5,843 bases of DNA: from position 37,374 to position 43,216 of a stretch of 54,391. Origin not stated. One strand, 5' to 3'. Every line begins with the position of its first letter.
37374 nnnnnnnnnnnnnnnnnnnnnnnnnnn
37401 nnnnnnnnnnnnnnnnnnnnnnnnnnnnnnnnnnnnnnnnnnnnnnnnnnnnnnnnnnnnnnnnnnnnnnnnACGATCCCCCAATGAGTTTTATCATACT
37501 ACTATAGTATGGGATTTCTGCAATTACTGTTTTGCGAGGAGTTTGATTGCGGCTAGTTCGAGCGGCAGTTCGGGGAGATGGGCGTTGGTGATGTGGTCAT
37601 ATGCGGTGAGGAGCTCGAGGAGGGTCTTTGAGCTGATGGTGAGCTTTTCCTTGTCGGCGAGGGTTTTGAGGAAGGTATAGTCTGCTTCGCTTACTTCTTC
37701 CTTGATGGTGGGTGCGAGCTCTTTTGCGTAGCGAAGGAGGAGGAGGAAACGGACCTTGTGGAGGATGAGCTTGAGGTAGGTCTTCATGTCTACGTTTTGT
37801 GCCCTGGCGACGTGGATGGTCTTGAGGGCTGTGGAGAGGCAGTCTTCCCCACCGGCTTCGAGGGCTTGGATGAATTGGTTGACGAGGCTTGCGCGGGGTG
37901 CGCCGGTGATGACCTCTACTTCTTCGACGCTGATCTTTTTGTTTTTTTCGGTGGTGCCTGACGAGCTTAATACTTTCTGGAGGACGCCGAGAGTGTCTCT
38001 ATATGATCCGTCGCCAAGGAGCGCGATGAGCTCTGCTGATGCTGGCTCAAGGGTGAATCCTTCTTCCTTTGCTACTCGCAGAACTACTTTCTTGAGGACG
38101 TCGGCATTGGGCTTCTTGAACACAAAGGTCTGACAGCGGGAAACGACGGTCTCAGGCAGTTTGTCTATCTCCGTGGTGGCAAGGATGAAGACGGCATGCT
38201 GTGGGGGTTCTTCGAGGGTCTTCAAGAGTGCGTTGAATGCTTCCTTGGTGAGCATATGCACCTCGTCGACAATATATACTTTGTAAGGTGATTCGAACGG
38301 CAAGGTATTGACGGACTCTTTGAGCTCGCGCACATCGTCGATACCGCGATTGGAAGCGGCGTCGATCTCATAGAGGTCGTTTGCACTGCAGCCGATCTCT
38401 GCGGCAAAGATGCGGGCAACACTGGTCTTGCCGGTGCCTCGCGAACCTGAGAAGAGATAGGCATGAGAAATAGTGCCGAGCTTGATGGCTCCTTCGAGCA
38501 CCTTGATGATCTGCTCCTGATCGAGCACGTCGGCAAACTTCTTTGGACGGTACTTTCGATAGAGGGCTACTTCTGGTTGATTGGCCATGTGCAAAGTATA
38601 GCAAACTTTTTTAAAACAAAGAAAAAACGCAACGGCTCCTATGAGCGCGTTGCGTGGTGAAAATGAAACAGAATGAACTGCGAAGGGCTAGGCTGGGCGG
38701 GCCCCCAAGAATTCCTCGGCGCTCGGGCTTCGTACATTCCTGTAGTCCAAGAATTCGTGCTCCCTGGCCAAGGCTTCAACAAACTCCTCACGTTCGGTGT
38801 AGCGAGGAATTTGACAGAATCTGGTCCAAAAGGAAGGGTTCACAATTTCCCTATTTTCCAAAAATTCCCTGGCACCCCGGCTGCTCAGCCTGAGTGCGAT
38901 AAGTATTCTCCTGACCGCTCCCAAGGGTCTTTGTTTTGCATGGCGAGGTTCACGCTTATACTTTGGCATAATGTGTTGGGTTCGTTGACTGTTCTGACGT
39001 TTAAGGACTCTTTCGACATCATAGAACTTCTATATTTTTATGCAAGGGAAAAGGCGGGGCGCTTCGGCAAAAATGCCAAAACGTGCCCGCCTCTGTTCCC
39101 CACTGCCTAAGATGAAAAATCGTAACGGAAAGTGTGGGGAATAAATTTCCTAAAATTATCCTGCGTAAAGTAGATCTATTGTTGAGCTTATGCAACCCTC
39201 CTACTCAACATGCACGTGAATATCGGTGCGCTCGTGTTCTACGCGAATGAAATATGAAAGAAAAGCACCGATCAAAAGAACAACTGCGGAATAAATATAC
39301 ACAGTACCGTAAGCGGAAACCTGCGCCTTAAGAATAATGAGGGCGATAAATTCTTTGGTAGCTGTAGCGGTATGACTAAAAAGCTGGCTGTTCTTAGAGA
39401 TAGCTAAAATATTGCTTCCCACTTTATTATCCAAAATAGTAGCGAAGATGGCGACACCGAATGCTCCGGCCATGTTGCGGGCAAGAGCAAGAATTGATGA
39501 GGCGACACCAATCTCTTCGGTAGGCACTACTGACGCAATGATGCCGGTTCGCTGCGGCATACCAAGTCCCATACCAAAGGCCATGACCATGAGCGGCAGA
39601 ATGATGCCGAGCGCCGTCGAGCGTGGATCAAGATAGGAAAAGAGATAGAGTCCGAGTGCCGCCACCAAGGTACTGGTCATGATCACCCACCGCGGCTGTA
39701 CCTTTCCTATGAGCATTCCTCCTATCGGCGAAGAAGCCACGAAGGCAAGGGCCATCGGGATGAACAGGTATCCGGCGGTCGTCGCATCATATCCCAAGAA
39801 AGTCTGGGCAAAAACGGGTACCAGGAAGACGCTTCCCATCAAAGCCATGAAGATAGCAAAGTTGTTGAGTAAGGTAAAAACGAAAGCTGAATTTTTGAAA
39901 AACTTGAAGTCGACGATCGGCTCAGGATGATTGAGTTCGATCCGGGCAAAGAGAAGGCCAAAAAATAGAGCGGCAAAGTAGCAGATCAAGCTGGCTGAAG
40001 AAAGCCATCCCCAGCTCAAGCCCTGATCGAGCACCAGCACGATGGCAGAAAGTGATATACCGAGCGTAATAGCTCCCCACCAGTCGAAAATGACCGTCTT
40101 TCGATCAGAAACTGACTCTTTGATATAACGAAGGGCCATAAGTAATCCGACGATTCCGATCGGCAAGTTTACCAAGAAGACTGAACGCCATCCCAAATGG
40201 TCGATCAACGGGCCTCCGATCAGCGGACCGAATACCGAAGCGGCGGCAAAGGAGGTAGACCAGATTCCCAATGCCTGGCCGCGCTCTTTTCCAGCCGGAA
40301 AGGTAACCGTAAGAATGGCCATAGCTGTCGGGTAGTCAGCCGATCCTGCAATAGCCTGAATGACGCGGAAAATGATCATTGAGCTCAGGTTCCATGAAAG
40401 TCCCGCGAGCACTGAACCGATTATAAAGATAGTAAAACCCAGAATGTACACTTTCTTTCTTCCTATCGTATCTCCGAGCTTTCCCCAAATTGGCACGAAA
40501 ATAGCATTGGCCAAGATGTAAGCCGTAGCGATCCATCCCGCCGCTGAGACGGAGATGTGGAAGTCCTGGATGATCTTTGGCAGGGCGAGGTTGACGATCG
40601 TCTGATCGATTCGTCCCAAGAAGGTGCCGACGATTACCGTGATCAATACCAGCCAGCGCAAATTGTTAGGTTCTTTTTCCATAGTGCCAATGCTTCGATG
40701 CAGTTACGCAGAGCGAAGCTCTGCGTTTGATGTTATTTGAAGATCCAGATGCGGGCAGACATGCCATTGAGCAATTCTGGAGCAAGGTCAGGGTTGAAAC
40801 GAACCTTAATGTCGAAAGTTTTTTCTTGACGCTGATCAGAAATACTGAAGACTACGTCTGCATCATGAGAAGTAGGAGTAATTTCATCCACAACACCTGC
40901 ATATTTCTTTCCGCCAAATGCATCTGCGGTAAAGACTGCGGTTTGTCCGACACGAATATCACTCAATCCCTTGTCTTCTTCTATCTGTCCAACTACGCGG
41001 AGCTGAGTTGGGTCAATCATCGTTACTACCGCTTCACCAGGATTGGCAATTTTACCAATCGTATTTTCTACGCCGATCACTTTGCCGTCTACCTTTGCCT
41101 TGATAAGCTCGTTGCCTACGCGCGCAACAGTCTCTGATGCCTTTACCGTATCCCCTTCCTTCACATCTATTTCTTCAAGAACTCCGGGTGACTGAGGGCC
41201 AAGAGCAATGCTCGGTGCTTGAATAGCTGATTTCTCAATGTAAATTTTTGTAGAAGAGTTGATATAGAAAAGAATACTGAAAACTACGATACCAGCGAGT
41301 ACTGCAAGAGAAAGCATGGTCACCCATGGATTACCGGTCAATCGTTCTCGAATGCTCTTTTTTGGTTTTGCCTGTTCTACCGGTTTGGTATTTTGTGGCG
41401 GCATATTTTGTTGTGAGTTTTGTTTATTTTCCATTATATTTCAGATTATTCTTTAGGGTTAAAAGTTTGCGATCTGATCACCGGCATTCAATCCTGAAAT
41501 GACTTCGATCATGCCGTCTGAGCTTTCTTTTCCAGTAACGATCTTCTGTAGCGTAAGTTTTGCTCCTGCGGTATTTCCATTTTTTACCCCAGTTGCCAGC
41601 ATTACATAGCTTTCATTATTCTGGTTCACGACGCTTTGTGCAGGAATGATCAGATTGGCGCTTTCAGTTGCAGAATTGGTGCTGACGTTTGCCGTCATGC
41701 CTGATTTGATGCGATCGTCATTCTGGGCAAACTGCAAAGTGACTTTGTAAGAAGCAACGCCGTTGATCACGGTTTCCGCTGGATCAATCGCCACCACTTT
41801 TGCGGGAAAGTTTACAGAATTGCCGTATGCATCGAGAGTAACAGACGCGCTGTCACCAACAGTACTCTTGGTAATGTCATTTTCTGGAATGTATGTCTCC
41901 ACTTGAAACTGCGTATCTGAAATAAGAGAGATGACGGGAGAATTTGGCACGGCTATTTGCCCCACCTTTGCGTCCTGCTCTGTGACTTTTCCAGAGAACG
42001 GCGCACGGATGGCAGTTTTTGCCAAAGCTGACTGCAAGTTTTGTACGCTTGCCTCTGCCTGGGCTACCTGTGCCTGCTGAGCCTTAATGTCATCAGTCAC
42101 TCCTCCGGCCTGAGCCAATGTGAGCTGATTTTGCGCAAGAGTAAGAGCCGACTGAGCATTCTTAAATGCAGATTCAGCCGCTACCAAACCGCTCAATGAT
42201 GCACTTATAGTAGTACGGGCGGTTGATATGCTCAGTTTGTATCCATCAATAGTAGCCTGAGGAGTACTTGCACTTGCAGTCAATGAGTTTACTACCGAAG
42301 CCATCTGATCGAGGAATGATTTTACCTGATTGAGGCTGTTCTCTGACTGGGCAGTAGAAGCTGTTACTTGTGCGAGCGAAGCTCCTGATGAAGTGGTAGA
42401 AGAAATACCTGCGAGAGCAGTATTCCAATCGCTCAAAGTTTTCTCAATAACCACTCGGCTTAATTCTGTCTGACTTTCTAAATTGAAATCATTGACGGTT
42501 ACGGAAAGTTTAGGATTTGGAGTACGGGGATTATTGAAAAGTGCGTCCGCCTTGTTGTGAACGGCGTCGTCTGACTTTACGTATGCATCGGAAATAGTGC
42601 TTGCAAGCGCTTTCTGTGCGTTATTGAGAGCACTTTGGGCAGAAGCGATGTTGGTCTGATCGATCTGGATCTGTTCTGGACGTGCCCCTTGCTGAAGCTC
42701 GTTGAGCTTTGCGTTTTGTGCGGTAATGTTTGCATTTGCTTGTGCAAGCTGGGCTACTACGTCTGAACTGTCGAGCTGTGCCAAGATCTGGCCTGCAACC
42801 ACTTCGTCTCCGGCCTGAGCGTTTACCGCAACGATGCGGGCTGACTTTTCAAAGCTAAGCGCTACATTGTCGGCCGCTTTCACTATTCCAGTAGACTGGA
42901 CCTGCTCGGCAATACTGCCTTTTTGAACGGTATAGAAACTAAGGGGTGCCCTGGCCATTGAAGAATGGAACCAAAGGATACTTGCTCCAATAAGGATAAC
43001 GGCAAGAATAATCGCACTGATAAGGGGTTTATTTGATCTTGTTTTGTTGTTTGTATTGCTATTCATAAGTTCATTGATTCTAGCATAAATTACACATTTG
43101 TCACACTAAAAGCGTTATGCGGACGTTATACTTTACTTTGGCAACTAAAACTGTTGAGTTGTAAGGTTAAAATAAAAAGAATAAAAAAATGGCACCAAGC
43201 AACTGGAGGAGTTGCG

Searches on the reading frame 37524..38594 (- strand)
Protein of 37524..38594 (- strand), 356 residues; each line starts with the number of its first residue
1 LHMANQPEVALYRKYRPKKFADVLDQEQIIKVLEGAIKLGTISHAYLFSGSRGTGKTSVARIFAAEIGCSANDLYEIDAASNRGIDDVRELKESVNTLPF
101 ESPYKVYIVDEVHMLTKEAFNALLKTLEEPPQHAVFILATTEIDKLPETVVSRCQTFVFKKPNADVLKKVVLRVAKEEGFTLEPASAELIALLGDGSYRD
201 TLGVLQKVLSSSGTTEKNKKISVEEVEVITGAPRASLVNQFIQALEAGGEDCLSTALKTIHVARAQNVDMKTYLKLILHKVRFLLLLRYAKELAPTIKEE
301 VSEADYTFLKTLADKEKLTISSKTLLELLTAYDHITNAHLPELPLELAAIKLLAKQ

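Call 13: search_protein_families(library=pfam, proteins=[window:37524-38594:-], max_evalue=0.01)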
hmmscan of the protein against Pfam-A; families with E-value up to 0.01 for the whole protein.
window:37524-38594:- (356 aa): 13 families
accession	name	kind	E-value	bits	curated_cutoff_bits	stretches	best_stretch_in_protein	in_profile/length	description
PF13177.12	DNA_pol3_delta2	-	1.4e-36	126.3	27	2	82-162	80-160/161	DNA polymerase III, delta subunit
PF00004.35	AAA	-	5.5e-15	56.4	21.2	1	47-159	2-128/131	ATPase family associated with various cellular activities (AAA)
PF05496.18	RuvB_N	-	1.5e-06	28.5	27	1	16-129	2-110/159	Holliday junction DNA helicase RuvB P-loop domain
PF13401.12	AAA_22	-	9.7e-05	23.1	27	0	104-140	85-122/130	AAA domain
PF06068.19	TIP49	-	0.0002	21.1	23.8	0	106-140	277-310/347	TIP49 P-loop domain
PF13173.12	AAA_14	-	0.00046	20.6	27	1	45-142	4-100/129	AAA domain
PF22608.2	DNAX_ATPase_lid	-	0.00075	19.7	27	1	173-205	8-40/49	DNA polymerase III clamp loader subunit, ATPase lid domain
PF07728.20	AAA_5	-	0.00079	19.9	22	0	47-129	3-92/139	AAA domain (dynein-related subfamily)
PF01078.27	Mg_chelatase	-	0.003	17.4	20.3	1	20-105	2-83/207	Magnesium chelatase, subunit ChlI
PF13245.12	AAA_19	-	0.0081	16.8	25.1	0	104-133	91-119/134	AAA domain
PF13479.12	AAA_24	-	0.0085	16.4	27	0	49-123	8-84/195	AAA domain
PF13604.12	AAA_30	-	0.0089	16.2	27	0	86-129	60-114/191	AAA domain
PF04851.21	ResIII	-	0.0096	16.3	22.5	0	99-129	121-152/164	Type III restriction enzyme, res subunit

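Call 15: find_encoding_contigs(protein=window:37524-38594:-, flank=10000, max_places=10)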
Protein window:37524-38594:- (356 aa): no gene with exactly this product is on record in the collection.

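Call 64: find_homologous_proteins(query=window:37524-38594:-, max_evalue=1e-40)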
Query window:37524-38594:- (356 aa): 7998 proteins with E <= 1e-40 among 8000 candidates; the best 120 are listed.
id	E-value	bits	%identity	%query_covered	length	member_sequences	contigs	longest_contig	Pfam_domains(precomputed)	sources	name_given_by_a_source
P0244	6.7e-222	753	100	99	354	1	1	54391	PF00004.36,PF05496.19,PF13177.13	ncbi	-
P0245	2.2e-155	535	72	99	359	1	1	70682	PF00004.36,PF05496.19,PF13177.13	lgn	-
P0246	9.4e-147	507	68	97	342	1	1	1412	PF12169.14,PF00004.36,PF13401.13,PF05496.19,PF13177.13,PF07728.21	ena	-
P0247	1.5e-146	506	68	98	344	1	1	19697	PF13173.13,PF00004.36,PF13401.13,PF05496.19,PF13177.13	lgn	-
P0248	7.7e-146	504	67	98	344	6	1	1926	PF00004.36,PF13401.13,PF05496.19,PF13177.13,PF07728.21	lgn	-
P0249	1.5e-145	503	68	97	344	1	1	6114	PF12169.14,PF00004.36,PF13401.13,PF05496.19,PF13177.13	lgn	-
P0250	9.5e-145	500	67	97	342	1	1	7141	PF12169.14,PF00004.36,PF13401.13,PF05496.19,PF13177.13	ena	-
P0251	1.1e-144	500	67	97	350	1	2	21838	PF06068.20,PF00004.36,PF13401.13,PF05496.19,PF13177.13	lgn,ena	-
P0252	1.7e-144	499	67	97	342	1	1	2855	PF12169.14,PF00004.36,PF13401.13,PF05496.19,PF13177.13,PF07728.21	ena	-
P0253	2.0e-144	499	68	97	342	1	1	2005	PF00004.36,PF13401.13,PF05496.19,PF13177.13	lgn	-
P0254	2.3e-144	499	67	97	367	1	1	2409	PF06068.20,PF00004.36,PF13401.13,PF05496.19,PF13177.13,PF07728.21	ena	-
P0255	2.9e-144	498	67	99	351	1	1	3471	PF13173.13,PF12169.14,PF06068.20,PF00004.36,PF05496.19,PF13177.13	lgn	-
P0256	3.4e-144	498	68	97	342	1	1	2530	PF06068.20,PF00004.36,PF13401.13,PF05496.19,PF13177.13,PF07728.21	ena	-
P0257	6.0e-144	497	66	97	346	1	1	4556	PF00004.36,PF13401.13,PF05496.19,PF13177.13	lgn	-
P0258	1.6e-143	496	67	97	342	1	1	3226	PF00004.36,PF13401.13,PF05496.19,PF13177.13,PF07728.21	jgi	-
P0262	8.0e-143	494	68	98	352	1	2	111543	PF12169.14,PF00004.36,PF05496.19,PF13177.13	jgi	jgi:DNA polymerase-3 subunit gamma/tau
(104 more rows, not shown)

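Call 65: find_encoding_contigs(protein=P0245, flank=10000, max_places=2)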
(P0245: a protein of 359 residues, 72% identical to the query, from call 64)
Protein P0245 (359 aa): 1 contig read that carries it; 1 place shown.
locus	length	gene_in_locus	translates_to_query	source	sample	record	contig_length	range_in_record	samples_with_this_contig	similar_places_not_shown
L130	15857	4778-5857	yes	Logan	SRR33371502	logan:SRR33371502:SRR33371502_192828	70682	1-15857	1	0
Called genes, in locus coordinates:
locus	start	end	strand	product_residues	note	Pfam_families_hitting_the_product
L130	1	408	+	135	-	?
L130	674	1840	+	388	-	PF00793:DAHP_synth_1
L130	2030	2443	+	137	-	-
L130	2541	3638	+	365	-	PF01207:Dus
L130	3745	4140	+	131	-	-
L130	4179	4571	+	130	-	-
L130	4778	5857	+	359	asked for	PF05496:RuvB_N (weak), PF13177:DNA_pol3_delta2, PF00004:AAA, PF13177:DNA_pol3_delta2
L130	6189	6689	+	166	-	PF00293:NUDIX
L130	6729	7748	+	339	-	-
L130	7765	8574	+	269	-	-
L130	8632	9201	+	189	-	-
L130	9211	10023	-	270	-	PF01978:TrmB, PF08221:HTH_9 (faint), PF12840:HTH_20 (weak), PF22194:WHD_F93 (faint), PF01022:HTH_5 (faint)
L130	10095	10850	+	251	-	PF00005:ABC_tran, PF02463:SMC_N (faint), PF13304:AAA_21 (faint)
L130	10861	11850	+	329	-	PF13379:NMT1_2, PF09084:NMT1, PF12974:Phosphonate-bd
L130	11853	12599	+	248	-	PF00528:BPD_transp_1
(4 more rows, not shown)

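Call 66: find_encoding_contigs(protein=P0262, flank=10000, max_places=2)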
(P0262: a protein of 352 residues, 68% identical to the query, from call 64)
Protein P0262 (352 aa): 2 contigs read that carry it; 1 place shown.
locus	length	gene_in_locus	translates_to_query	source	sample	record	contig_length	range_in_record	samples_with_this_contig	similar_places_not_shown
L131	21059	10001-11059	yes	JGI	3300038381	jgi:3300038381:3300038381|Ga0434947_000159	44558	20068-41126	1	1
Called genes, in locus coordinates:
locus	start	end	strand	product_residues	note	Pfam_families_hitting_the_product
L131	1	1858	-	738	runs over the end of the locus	PF01751:Toprim, PF01131:Topoisom_bac, PF01396:Zn_ribbon_Top1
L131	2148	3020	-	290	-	PF02481:DNA_processg_A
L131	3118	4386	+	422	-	PF02403:Seryl_tRNA_N, PF00587:tRNA-synt_2b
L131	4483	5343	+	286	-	-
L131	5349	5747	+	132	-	-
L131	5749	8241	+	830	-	PF00158:Sigma54_activat (faint), PF12775:AAA_7 (faint), PF13191:AAA_16 (faint), PF13401:AAA_22 (faint), PF00004:AAA, PF07724:AAA_2, PF07728:AAA_5, PF10431:ClpB_D2-small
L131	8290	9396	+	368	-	PF01207:Dus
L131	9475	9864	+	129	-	-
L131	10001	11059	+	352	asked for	PF05496:RuvB_N (weak), PF13177:DNA_pol3_delta2 (weak), PF00004:AAA, PF13177:DNA_pol3_delta2, PF12169:DNA_pol3_gamma3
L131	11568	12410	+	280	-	PF01149:Fapy_DNA_glyco, PF06831:H2TH, PF06827:zf-FPG_IleRS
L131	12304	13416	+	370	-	PF04015:DUF362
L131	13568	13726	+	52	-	PF04014:MazE_antitoxin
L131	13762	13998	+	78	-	-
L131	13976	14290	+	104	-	PF01906:YbjQ_1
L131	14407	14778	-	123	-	-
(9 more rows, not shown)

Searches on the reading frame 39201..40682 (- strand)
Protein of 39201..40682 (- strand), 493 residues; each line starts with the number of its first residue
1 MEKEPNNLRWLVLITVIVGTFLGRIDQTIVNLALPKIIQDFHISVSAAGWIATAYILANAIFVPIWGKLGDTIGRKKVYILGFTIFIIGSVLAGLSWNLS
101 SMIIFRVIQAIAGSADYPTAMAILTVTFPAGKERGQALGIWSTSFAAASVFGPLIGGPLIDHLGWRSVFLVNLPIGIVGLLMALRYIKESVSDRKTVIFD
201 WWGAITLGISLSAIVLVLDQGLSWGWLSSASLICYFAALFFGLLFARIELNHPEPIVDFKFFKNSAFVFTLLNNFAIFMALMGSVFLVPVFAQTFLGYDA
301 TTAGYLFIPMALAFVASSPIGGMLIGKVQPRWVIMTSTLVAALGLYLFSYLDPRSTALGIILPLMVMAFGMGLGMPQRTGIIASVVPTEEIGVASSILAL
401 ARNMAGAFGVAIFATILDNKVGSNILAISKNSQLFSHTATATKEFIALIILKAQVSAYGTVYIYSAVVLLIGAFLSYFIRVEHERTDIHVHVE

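Call 13: search_protein_families(library=pfam, proteins=[window:39201-40682:-], max_evalue=0.01)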
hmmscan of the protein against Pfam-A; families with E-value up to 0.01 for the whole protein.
window:39201-40682:- (493 aa): 3 families
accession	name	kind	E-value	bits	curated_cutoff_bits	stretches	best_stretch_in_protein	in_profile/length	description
PF07690.21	MFS_1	-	1.2e-59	202.4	33.4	1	17-409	2-346/347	Major Facilitator Superfamily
PF00083.30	Sugar_tr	-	1.1e-05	25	22.3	1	44-112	44-115/452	Sugar (and other) transporter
PF13347.12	MFS_2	-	0.00013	21.1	27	1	45-165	258-386/427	MFS/sugar transport protein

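Call 17: find_encoding_contigs(protein=window:39201-40682:-, flank=10000, max_places=10)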
Protein window:39201-40682:- (493 aa): no gene with exactly this product is on record in the collection.

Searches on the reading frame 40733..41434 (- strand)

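Call 13: search_protein_families(library=pfam, proteins=[window:40733-41434:-], max_evalue=0.01)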
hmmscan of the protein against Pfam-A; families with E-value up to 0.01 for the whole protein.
window:40733-41434:- (233 aa): 3 families
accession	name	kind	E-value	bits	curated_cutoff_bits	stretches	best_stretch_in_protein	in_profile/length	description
PF16576.10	HlyD_D23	-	1.9e-10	40.8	30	1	111-189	111-188/214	Barrel-sandwich domain of CusB or HlyD membrane-fusion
PF13437.12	HlyD_3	-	4.3e-10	40.7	22.2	1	111-197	2-92/106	HlyD family secretion protein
PF13533.13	Biotin_lipoyl_2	-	0.0027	17.9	29.8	0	80-99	5-24/32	Biotin-lipoyl like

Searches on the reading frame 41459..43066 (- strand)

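Call 13: search_protein_families(library=pfam, proteins=[window:41459-43066:-], max_evalue=0.01)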
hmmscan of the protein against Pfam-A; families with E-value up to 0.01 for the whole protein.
window:41459-43066:- (535 aa): 5 families
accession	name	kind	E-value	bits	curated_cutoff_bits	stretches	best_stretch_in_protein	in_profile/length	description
PF13437.12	HlyD_3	-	1.3e-11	45.6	22.2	1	353-456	2-106/106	HlyD family secretion protein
PF16576.10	HlyD_D23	-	1.4e-11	44.5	30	1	297-459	59-214/214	Barrel-sandwich domain of CusB or HlyD membrane-fusion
PF13533.13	Biotin_lipoyl_2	-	9.6e-07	28.9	29.8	1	70-99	3-32/32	Biotin-lipoyl like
PF12700.13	HlyD_2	-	0.0029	16.8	25.1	1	18-140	16-133/416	HlyD family secretion protein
PF25249.1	Ig_CFAP65_7th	-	0.0033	17.7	28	0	422-488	45-111/120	CFAP65, seventh Ig-like domain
